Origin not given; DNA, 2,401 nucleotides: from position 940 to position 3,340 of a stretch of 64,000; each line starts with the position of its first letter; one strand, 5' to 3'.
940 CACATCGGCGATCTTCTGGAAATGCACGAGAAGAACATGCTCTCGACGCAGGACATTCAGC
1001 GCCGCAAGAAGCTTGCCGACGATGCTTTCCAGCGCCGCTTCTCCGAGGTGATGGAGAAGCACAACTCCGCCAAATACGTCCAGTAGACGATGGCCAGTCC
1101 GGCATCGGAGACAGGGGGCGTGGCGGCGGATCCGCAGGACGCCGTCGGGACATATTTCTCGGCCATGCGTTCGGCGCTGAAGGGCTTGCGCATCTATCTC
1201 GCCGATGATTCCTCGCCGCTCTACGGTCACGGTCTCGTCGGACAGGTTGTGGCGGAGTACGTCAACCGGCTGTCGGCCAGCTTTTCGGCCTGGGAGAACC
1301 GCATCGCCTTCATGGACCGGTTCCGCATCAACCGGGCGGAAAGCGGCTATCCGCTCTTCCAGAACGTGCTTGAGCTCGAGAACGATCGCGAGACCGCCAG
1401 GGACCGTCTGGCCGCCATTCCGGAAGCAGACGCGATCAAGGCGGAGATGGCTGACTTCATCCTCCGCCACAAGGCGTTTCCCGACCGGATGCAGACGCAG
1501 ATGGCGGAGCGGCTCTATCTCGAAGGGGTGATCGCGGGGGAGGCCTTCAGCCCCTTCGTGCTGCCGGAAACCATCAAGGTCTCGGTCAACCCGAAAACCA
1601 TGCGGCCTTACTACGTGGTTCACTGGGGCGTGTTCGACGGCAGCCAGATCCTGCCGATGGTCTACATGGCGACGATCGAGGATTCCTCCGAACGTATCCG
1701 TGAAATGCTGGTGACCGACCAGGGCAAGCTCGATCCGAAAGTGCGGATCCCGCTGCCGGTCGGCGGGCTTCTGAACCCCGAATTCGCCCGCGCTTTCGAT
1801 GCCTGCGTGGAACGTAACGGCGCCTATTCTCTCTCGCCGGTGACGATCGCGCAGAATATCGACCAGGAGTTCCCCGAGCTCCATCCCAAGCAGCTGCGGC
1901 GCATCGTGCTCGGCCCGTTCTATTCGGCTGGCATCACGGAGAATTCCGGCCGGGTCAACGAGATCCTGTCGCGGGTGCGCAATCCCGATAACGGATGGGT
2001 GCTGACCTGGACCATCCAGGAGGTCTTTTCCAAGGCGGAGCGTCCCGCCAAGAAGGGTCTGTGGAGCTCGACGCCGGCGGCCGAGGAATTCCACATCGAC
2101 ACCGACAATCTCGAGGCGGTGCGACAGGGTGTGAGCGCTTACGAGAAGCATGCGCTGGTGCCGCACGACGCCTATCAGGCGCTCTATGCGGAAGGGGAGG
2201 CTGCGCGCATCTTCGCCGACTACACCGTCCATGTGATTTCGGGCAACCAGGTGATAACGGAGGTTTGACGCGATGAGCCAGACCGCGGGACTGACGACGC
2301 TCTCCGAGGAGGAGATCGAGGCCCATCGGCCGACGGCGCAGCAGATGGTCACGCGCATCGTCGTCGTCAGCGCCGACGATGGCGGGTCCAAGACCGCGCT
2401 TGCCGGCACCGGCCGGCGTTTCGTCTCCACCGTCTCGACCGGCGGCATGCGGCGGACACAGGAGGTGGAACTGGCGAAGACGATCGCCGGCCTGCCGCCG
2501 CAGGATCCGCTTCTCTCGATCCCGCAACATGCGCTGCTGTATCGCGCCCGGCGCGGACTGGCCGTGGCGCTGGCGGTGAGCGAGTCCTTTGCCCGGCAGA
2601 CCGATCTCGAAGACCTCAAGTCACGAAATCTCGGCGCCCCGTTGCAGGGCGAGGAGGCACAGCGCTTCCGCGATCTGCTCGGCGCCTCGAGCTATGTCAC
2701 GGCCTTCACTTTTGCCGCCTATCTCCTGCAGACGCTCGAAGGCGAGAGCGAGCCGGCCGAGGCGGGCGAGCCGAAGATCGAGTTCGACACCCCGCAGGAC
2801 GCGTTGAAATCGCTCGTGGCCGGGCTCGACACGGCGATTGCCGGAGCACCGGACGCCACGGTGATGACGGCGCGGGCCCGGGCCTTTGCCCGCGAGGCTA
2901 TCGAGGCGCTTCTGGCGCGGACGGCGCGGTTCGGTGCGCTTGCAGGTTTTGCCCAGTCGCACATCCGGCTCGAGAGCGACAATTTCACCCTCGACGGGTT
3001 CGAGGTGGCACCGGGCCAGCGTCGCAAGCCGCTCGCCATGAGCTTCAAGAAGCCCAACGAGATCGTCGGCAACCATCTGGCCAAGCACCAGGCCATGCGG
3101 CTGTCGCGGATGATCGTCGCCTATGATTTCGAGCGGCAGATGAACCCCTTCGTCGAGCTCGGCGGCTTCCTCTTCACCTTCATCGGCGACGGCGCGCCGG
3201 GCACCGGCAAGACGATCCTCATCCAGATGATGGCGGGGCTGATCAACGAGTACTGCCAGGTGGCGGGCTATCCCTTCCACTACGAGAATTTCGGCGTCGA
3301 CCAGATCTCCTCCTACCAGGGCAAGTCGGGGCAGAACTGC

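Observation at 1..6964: Six-gene, tightly coupled cluster of mostly uncharacterised proteins built around a classical AAA ATPase, a coiled-coil (TelA-like?) protein and a DUF2333-like membrane protein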

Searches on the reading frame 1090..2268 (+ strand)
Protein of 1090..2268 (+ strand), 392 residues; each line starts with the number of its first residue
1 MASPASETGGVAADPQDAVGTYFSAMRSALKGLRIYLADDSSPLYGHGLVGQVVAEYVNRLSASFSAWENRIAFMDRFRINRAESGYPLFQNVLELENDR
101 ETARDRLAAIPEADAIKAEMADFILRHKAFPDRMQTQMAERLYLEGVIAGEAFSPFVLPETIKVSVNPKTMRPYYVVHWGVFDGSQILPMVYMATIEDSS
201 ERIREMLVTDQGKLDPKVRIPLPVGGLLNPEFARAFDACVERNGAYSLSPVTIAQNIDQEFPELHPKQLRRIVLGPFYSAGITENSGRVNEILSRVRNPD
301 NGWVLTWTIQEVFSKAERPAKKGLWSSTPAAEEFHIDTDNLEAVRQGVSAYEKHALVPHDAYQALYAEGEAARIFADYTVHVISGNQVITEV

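Call 3: search_protein_families(library=pfam, proteins=[window:1090-2268:+], max_evalue=0.1)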
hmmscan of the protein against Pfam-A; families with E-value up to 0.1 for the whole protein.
window:1090-2268:+ (392 aa): 0 families

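Call 4: search_protein_families(library=ncbifam, proteins=[window:1090-2268:+], max_evalue=0.1)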
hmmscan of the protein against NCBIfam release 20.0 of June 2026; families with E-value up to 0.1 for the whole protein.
window:1090-2268:+ (392 aa): 1 family
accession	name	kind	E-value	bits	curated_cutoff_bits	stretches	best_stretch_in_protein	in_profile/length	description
NF004680.0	PRK06019.1-6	equivalog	0.018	13.7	327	1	132-185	249-297/405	5-(carboxyamino)imidazole ribonucleotide synthase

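Call 5: search_protein_families(library=padloc, proteins=[window:1090-2268:+], max_evalue=0.1)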
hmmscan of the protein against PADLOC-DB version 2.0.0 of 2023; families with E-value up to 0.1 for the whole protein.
window:1090-2268:+ (392 aa): 0 families

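Call 6: find_encoding_contigs(protein=window:1090-2268:+, flank=10000, max_places=6)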
Protein window:1090-2268:+ (392 aa): no gene with exactly this product is on record in the collection.

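Call 8: find_related_loci(query=window:1090-2268:+, collection=genome_contigs, flank=10000)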
Query window:1090-2268:+ (392 aa) in genome_contigs; peptide patterns used: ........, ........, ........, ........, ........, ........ (x = any residue, [..] = any of these).
95 stretches matched a pattern; 61 encode a relative of the query (tblastn E <= 1e-3); 61 distinct loci.
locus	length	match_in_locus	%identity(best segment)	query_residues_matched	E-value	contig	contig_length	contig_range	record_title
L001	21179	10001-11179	87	1-392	0e+0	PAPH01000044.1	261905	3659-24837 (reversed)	MAG: Hyphomicrobiales bacterium isolate SP168 MHASMcontig_1415487, whole genome shotgun sequence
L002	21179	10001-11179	84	1-392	0e+0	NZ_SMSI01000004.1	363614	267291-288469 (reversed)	Pseudohoeflea suaedae strain YC6898 4, whole genome shotgun sequence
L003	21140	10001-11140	72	13-392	0e+0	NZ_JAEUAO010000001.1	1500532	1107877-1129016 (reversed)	Rhizobium herbae strain HU44 NODE_HU44_1, whole genome shotgun sequence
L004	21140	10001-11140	72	13-392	0e+0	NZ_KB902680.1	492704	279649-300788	Rhizobium giardinii bv. giardinii H152 A3AYDRAFT_scaffold_2.3, whole genome shotgun sequence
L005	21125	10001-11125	72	18-392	0e+0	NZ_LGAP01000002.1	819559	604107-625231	Ensifer adhaerens strain SD006 contig2, whole genome shotgun sequence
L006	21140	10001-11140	71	11-392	0e+0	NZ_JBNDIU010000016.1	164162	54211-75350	Ensifer sp. 4252 Ga0501454_16, whole genome shotgun sequence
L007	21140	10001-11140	71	11-392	0e+0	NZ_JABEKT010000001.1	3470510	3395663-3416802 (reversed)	Ensifer adhaerens strain Lc04 Scaffold_1, whole genome shotgun sequence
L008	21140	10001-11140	71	11-392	0e+0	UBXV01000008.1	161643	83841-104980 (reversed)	Rhizobiales bacterium isolate AFS045263 genome assembly, contig: contig_8, whole genome shotgun sequence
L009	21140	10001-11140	71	11-392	0e+0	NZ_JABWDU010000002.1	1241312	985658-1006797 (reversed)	Ensifer oleiphilus strain HO-A22 NODE_2_length_1241312_cov_104.105186, whole genome shotgun sequence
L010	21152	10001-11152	70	9-392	0e+0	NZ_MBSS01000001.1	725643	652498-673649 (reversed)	Ensifer sp. LC163 contig1, whole genome shotgun sequence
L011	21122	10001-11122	72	19-392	0e+0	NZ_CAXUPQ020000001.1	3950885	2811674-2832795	Pararhizobium sp. LjRoot255 LJR255c1, whole genome shotgun sequence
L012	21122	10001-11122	72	19-392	0e+0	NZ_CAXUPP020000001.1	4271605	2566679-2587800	Pararhizobium sp. LjRoot238 LJR238c1, whole genome shotgun sequence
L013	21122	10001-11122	72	19-392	0e+0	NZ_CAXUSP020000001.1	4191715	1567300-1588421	Pararhizobium sp. LjRoot235 LJR235c1, whole genome shotgun sequence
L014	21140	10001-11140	71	13-392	0e+0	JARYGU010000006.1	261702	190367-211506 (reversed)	MAG: Shinella sp. isolate MAG13_BQ12 NODE_6_length_261702_cov_11.808596, whole genome shotgun sequence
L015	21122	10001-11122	71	19-392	0e+0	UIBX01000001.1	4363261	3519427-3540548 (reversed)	Rhizobiales bacterium isolate R129_I genome assembly, contig: contig_1, whole genome shotgun sequence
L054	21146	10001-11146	62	11-392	1e-165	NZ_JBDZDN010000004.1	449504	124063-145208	Mesorhizobium sp. KR9-304 contig4, whole genome shotgun sequence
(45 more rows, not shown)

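Call 15: search_protein_families(library=pfam, proteins=[L001:8363-8758:+, L001:6961-7896:-, L001:6020-6913:-, L001:4977-6023:-, L001:3394-4155:-, L001:2995-3333:-, L005:13160-13567:+, L011:13361-13777:+, L054:14560-14988:+, L001:7902-8363:+], max_evalue=0.01)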
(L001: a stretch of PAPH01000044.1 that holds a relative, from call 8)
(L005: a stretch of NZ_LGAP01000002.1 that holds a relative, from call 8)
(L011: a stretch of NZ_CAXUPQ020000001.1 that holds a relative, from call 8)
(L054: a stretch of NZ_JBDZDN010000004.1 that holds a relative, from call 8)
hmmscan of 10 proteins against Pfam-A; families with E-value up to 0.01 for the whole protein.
L001:8363-8758:+ (131 aa): 2 families
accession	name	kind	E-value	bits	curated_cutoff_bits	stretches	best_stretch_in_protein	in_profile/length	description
PF00034.26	Cytochrom_C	-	2.7e-10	41.8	21.3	1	31-125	3-87/90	Cytochrome c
PF13442.11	Cytochrome_CBB3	-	0.00022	21.9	27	1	32-124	6-68/68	Cytochrome C oxidase, cbb3-type, subunit III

L001:6961-7896:- (311 aa): 1 family
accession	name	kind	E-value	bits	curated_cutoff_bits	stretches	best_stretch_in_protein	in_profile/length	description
PF04069.17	OpuAC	-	4.9e-58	197.2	21.2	1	27-281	1-257/257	Substrate binding domain of ABC-type glycine betaine transport system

L001:6020-6913:- (297 aa): 1 family
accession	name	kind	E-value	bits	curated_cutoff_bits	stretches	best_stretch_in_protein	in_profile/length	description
PF00528.27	BPD_transp_1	-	8.2e-27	94.5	26.4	1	128-288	1-174/184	Binding-protein-dependent transport system inner membrane component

L001:4977-6023:- (348 aa): 10 families
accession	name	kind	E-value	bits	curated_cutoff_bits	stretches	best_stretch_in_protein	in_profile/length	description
PF00005.33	ABC_tran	-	1.9e-33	116.4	25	1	47-197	3-136/137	ABC transporter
PF13304.12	AAA_21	-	1.5e-08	35.6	27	1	169-229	237-299/304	AAA domain, putative AbiEii toxin, Type IV TA system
PF13191.12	AAA_16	-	3.9e-05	24.6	32.6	1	53-221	22-129/167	AAA ATPase domain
PF09818.15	ABC_ATPase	-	8.7e-05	22.1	23.2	0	169-225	157-213/283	P-loop domain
PF13401.12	AAA_22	-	0.00041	21.1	27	1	54-109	4-33/130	AAA domain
PF13555.12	AAA_29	-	0.00066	19.8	27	1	49-76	16-43/61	P-loop containing region of AAA domain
PF03193.22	RsgA_GTPase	-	0.0014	18.9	30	1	54-87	105-138/174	RsgA GTPase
PF20703.3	nSTAND1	-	0.0015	18.7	27.1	1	52-108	30-84/379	Novel STAND NTPase 1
PF02463.25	SMC_N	-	0.002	18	40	0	56-215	25-186/220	RecF/RecN/SMC N terminal domain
PF25201.1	nSTAND6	-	0.0098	16.4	27.7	0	52-93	15-57/148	Novel STAND NTPase 6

L001:3394-4155:- (253 aa): 3 families
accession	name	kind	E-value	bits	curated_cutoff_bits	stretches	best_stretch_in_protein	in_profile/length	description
PF13883.13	CREG_beta-barrel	-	7.7e-11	42.7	27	1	12-159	2-163/167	CREG, beta-barrel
PF10615.14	DUF2470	-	1.3e-10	42.1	22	1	176-242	2-74/77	Domain of unknown function (DUF2470)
PF01243.27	PNPOx_N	-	1.5e-10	41.9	28.1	1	20-143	5-115/120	Pyridoxamine 5'-phosphate oxidase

L001:2995-3333:- (112 aa): 10 families
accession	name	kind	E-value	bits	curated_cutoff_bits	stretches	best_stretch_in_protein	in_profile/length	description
PF01022.26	HTH_5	-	4.4e-13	49.3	22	1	31-74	3-46/47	Bacterial regulatory protein, arsR family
PF12802.13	MarR_2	-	1.1e-06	29.1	27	1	39-81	14-58/61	MarR family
PF12840.13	HTH_20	-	1.1e-05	25.7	27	1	43-74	18-49/51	Helix-turn-helix domain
PF13412.12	HTH_24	-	1.1e-05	25.4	21.9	1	35-74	8-48/48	Winged helix-turn-helix DNA-binding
PF08279.18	HTH_11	-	0.00011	22.4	25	1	31-73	1-46/55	HTH domain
PF01047.28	MarR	-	0.00048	20.4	24.6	1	43-78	17-52/59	MarR family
PF00126.33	HTH_1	-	0.0015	18.9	26.6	1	50-69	20-39/60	Bacterial regulatory helix-turn-helix protein, lysR family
PF13601.12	HTH_34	-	0.0017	18.9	27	1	32-78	2-49/80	Winged helix DNA-binding domain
PF02082.26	Rrf2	-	0.0023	18.5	30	1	43-77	23-57/132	Iron-dependent Transcriptional regulator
PF04967.18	HTH_10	-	0.005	17.1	23.1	1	44-66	24-46/53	HTH DNA binding domain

L005:13160-13567:+ (135 aa): 2 families
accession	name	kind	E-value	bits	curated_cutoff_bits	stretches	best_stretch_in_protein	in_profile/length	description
PF04480.18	DUF559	-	8.9e-34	116.1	20.6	1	7-112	2-108/109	Protein of unknown function (DUF559)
PF18741.7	MTES_1575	-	4.8e-09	36.6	38.2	1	36-111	12-95/96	REase_MTES_1575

L011:13361-13777:+ (138 aa): 5 families
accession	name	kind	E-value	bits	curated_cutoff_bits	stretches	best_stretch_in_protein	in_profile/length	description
PF01381.28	HTH_3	-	1.7e-11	44.4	23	1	72-126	1-55/55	Helix-turn-helix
PF13560.12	HTH_31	-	7.1e-11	42.7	27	1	73-126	7-61/64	Helix-turn-helix domain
PF13443.12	HTH_26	-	9.1e-08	32.7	22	1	73-129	3-60/63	Cro/C1-type HTH DNA-binding domain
PF12844.13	HTH_19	-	5.1e-07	29.9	30.2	1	75-129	7-61/64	Helix-turn-helix domain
PF13413.12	HTH_25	-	0.00042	20.5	24.6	1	76-104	6-34/62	Helix-turn-helix domain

L054:14560-14988:+ (142 aa): 2 families
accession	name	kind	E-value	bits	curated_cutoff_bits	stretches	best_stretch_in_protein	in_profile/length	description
PF04480.18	DUF559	-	1.2e-35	122.1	20.6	1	13-117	3-108/109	Protein of unknown function (DUF559)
PF18741.7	MTES_1575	-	4.1e-08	33.6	38.2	1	41-117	12-96/96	REase_MTES_1575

L001:7902-8363:+ (153 aa): 0 families

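Call 59: search_solved_structures(query=A4, max_evalue=10)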
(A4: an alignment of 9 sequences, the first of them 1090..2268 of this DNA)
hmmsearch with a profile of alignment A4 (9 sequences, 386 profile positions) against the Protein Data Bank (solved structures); distinct sequences matched with E-value up to 10: 1.
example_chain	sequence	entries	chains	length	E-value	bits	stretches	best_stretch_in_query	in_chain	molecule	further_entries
4rgp_A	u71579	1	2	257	0.01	18.1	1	48-143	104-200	Csm6_III-A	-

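Call 65: search_protein_families(library=phrogs, proteins=[window:1090-2268:+], max_evalue=0.01)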
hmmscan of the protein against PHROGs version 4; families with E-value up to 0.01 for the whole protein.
window:1090-2268:+ (392 aa): 0 families

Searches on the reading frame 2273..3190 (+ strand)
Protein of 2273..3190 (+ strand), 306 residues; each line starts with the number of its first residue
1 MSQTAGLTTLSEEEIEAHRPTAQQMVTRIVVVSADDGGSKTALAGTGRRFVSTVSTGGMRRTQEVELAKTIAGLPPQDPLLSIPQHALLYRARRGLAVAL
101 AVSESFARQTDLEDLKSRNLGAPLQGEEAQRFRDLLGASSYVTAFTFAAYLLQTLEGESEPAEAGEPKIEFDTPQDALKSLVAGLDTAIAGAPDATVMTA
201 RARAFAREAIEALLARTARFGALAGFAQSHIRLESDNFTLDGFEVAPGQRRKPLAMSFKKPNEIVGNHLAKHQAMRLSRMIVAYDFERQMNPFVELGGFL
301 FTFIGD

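Call 29: search_dna_similar(query=window:2273-3190:+, collection=plasmids, mode=protein, max_evalue=0.001, rows=spread, max_rows=40)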
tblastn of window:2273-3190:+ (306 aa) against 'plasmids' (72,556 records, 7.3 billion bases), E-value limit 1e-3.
Records with a match: 10; places in all: 10; records where one place covers at least 80% of the query: 10.
Best place of each record, by identity: 60-80% 5; <60% 5.
By first word of the organism name: Sinorhizobium 4; Vibrio 4; Shinella 1; Rhizobium 1.
By predicted mobility (MOB-suite, as given by PLSDB): non-mobilizable 10.
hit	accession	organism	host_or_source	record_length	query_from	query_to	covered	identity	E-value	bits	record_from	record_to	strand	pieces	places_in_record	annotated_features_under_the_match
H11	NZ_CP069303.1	Shinella sp. PSBB067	monoisolate,Minnesota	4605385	1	306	100%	66.1%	9e-106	345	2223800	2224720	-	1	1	none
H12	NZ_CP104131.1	Sinorhizobium sp. K101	Phaseolus vulgaris,cell ...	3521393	1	306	100%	63.2%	4e-98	323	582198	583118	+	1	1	none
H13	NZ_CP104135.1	Sinorhizobium sp. C101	Phaseolus vulgaris,cell ...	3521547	1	306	100%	63.2%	4e-98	323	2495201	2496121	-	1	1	none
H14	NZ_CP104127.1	Sinorhizobium sp. M103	Phaseolus vulgaris,cell ...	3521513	1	306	100%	62.9%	5e-98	322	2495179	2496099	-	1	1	none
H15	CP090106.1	Sinorhizobium meliloti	Medicago,Cell culture,Plant nodule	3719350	1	306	100%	62.9%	1e-96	319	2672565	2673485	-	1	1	ATP-binding protein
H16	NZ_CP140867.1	Rhizobium leguminosarum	Trifolium pratense,whole organism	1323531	1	306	100%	53.4%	2e-67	234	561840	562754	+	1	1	record has no annotation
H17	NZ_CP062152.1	Vibrio parahaemolyticus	oyster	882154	6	306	98%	27.4%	2e-21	102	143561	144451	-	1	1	ATP-binding protein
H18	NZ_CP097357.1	Vibrio parahaemolyticus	oyster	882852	6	306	98%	27.4%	2e-21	102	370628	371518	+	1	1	ATP-binding protein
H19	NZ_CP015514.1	Vibrio vulnificus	Mactra veneriformis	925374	6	306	98%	27.4%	2e-21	101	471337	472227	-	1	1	ATP-binding protein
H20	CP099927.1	Vibrio parahaemolyticus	Anadara tuberculosa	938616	6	306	98%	27.4%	3e-21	101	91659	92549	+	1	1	ATP-binding protein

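Call 30: get_annotated_region(hit=H15, flank=6000)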
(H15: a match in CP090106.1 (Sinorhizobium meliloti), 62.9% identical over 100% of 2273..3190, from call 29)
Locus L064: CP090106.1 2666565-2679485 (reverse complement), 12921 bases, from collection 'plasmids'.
description: Sinorhizobium meliloti strain Ak57 plasmid pSymB, complete sequence
organism: Sinorhizobium meliloti (NCBI taxid 382)
taxonomy: Bacteria; Pseudomonadota; Alphaproteobacteria; Hyphomicrobiales; Rhizobiaceae; Sinorhizobium; Sinorhizobium meliloti
host: -; source: Medicago,Cell culture,Plant nodule; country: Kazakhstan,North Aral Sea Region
typing (MOB-suite, as given by PLSDB): non-mobilizable
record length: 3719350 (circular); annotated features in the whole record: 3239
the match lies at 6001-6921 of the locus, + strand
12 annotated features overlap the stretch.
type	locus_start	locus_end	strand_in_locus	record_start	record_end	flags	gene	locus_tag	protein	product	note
CDS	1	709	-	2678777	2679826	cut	choV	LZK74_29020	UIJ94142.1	choline ABC transporter ATP-binding protein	-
CDS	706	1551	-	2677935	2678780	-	choW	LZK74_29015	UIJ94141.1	choline ABC transporter permease subunit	-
CDS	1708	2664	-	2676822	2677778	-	-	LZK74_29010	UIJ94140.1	choline ABC transporter substrate-binding protein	-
CDS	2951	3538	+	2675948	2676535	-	-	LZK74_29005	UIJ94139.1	thymidine kinase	-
CDS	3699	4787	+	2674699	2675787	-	-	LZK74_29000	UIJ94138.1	hypothetical protein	-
CDS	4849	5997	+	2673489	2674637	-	-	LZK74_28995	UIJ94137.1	hypothetical protein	-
CDS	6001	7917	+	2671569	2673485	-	-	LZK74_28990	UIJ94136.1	ATP-binding protein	-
CDS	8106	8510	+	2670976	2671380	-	-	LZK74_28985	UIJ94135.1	endonuclease domain-containing protein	-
CDS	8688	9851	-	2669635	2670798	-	-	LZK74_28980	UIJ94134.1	IS4-like element ISRm16 family transposase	-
CDS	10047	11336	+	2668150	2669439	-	-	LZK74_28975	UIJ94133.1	hypothetical protein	-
CDS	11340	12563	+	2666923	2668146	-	-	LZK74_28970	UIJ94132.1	DUF2333 family protein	-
CDS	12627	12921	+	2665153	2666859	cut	-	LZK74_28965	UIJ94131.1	formate--tetrahydrofolate ligase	-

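Call 61: search_solved_structures(query=A6, max_evalue=10)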
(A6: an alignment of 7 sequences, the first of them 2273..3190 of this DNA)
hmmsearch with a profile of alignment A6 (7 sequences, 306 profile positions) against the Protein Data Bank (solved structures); distinct sequences matched with E-value up to 10: 0.
